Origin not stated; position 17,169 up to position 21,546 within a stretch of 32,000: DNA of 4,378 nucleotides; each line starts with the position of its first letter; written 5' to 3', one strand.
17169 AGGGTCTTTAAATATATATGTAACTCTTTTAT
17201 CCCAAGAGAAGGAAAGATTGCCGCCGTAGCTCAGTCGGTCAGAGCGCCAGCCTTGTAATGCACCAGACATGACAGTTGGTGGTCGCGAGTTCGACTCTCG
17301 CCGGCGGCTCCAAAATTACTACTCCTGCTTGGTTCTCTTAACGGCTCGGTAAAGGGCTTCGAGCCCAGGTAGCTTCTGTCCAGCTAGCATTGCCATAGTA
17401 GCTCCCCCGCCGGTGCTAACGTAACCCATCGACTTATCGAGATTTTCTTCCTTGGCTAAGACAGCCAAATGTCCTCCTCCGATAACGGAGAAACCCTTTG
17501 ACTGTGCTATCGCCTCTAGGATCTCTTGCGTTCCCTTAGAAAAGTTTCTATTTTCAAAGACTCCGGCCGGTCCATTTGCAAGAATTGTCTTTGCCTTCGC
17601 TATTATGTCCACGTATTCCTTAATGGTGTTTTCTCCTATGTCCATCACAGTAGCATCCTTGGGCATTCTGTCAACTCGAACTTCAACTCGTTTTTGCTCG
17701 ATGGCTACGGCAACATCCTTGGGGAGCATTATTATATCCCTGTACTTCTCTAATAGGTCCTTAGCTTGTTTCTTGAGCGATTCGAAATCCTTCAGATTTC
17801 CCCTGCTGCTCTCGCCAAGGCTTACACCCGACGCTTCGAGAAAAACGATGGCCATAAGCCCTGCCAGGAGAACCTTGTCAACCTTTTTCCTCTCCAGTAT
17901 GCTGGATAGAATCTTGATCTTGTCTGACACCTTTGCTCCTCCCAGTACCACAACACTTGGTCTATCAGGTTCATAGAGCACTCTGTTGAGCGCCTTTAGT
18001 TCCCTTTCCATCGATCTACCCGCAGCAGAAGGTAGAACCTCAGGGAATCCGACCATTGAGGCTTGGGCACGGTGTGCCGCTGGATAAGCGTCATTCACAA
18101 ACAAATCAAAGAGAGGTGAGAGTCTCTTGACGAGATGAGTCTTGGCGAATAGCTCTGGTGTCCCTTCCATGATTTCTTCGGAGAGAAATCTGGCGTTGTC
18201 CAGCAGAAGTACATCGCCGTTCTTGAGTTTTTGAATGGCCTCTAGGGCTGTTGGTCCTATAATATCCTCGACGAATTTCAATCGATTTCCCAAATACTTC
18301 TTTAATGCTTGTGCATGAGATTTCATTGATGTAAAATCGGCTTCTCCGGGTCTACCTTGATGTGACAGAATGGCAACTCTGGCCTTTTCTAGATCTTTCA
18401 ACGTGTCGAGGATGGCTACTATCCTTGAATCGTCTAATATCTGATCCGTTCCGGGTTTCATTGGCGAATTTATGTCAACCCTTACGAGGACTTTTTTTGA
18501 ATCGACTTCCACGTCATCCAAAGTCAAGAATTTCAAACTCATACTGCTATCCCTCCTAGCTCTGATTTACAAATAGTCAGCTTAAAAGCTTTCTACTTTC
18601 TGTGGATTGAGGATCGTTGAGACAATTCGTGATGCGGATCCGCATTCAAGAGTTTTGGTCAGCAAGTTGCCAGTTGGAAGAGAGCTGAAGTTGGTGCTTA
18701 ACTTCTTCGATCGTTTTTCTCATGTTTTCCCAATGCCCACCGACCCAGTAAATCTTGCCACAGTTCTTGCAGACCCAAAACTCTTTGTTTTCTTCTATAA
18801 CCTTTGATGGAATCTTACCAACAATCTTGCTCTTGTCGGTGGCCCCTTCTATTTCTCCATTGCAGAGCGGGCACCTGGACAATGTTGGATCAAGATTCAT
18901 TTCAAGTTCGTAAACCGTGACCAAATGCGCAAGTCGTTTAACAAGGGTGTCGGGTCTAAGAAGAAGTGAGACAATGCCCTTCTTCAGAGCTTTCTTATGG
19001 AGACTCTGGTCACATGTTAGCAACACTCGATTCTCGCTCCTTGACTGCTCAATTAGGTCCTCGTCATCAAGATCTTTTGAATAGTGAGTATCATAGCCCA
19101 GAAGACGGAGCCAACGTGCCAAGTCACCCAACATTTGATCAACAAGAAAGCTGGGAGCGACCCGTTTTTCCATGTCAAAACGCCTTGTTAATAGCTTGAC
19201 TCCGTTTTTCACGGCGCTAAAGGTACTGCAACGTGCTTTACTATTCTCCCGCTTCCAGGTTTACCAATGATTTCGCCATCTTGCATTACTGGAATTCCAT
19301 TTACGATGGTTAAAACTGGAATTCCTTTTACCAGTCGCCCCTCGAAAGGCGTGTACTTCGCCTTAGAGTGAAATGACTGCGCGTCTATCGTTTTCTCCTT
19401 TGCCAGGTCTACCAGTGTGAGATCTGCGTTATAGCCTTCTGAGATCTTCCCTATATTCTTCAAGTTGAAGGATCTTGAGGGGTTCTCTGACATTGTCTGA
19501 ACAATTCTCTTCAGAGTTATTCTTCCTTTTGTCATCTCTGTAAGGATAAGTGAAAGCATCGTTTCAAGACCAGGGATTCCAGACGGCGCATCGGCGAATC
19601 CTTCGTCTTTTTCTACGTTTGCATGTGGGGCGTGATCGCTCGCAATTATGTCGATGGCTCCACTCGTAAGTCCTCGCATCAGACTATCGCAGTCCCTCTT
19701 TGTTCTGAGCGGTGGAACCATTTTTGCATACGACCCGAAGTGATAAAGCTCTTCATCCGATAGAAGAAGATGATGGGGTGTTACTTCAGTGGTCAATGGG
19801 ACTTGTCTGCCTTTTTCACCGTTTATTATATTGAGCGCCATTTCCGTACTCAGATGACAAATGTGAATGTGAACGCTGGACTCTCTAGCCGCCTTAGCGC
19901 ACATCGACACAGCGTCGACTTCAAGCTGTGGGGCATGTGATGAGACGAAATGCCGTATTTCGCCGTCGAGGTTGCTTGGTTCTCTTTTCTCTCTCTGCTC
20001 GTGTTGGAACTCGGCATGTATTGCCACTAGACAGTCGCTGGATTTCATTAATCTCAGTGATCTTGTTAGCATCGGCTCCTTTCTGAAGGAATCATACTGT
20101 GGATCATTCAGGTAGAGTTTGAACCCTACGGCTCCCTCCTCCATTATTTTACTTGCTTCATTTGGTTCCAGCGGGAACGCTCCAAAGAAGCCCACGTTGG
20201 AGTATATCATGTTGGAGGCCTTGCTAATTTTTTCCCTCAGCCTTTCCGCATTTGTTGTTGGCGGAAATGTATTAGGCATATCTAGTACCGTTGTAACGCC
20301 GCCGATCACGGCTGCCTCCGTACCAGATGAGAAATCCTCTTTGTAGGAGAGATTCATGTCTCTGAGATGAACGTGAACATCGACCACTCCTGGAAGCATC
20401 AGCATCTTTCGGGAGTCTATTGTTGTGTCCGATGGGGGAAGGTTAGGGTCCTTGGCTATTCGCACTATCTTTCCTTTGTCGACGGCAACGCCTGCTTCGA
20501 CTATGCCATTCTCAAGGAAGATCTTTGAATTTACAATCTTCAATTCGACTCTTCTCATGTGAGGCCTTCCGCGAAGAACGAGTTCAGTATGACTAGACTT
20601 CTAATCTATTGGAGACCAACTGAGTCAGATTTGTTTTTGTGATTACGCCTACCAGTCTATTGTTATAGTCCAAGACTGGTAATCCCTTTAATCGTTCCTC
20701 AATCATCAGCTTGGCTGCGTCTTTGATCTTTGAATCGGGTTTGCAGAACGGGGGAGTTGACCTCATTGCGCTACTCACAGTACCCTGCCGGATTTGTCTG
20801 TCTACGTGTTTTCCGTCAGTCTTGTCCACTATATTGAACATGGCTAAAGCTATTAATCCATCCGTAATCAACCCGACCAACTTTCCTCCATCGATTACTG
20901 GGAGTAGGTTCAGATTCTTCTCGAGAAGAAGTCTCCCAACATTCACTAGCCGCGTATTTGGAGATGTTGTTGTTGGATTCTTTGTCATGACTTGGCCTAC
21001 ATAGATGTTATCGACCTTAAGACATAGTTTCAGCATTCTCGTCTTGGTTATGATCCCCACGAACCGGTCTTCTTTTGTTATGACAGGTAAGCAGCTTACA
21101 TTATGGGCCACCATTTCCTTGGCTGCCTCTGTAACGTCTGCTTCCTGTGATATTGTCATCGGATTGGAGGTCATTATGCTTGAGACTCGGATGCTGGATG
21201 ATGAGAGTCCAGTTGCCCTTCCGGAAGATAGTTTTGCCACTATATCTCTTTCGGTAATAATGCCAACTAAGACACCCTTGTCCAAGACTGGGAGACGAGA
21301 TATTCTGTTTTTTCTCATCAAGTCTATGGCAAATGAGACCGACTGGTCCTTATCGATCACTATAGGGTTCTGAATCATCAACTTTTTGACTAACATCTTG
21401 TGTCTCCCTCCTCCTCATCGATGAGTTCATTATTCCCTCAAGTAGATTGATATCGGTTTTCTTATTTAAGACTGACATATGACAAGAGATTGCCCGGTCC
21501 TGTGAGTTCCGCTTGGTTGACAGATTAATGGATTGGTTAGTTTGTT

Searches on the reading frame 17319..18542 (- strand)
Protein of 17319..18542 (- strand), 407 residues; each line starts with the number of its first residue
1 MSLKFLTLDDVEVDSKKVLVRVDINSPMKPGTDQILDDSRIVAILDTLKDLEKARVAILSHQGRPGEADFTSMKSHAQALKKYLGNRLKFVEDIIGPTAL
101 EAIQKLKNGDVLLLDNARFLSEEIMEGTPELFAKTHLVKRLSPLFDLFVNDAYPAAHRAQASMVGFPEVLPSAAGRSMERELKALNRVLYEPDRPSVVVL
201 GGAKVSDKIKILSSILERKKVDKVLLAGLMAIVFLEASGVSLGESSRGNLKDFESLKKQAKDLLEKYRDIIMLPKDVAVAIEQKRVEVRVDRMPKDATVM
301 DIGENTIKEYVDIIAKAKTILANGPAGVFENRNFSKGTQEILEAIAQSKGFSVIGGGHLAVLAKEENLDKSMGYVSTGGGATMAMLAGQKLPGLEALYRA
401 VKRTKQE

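Call 9: search_protein_families(library=pfam, proteins=[window:17319-18542:-])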
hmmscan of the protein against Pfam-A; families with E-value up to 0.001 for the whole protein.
window:17319-18542:- (407 aa): 1 family
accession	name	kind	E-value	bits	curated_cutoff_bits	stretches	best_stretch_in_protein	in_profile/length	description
PF00162.24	PGK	-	7.8e-124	413.9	27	1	8-389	1-379/379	Phosphoglycerate kinase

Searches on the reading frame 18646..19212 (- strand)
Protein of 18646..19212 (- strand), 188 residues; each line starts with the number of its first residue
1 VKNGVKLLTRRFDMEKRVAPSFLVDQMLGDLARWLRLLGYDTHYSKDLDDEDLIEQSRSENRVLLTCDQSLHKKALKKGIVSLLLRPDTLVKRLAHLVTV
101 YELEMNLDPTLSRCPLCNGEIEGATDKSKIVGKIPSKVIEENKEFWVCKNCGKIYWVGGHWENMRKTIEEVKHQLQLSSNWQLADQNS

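Call 48: search_protein_families(library=pfam, proteins=[window:18646-19212:-])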
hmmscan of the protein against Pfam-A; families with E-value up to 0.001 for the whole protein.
window:18646-19212:- (188 aa): 1 family
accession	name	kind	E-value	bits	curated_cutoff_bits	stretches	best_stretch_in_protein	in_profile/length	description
PF01927.22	Mut7-C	-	2.4e-46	157.9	23.3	1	21-168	2-146/146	Mut7-C RNAse domain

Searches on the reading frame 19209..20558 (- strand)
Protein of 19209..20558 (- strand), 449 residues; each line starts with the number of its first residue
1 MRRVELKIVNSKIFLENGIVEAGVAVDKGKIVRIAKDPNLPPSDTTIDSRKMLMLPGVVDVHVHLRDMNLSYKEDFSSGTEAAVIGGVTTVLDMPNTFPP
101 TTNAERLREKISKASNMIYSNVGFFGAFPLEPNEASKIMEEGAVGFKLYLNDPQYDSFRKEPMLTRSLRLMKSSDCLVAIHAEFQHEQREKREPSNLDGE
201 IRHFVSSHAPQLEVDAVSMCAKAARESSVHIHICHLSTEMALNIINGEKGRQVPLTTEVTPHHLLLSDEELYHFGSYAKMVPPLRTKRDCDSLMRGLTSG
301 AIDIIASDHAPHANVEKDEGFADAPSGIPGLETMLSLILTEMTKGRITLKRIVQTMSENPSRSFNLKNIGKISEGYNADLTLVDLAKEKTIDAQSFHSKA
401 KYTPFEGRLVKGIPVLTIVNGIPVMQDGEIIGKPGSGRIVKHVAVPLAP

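Call 49: search_protein_families(library=pfam, proteins=[window:19209-20558:-])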
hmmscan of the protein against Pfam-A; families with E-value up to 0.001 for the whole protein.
window:19209-20558:- (449 aa): 2 families
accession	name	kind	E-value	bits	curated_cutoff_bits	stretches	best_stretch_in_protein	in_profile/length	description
PF01979.26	Amidohydro_1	-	2.7e-27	96.4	25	1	54-421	2-342/345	Amidohydrolase family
PF07969.17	Amidohydro_3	-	2.9e-09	37.4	29.7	1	344-410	404-471/472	Amidohydrolase family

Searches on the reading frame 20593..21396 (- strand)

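Call 49: search_protein_families(library=pfam, proteins=[window:20593-21396:-])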
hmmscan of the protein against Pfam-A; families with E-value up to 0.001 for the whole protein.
window:20593-21396:- (267 aa): 1 family
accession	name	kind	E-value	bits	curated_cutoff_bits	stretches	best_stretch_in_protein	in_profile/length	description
PF00571.33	CBS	-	5.7e-58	193.5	24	4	3-56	1-55/57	CBS domain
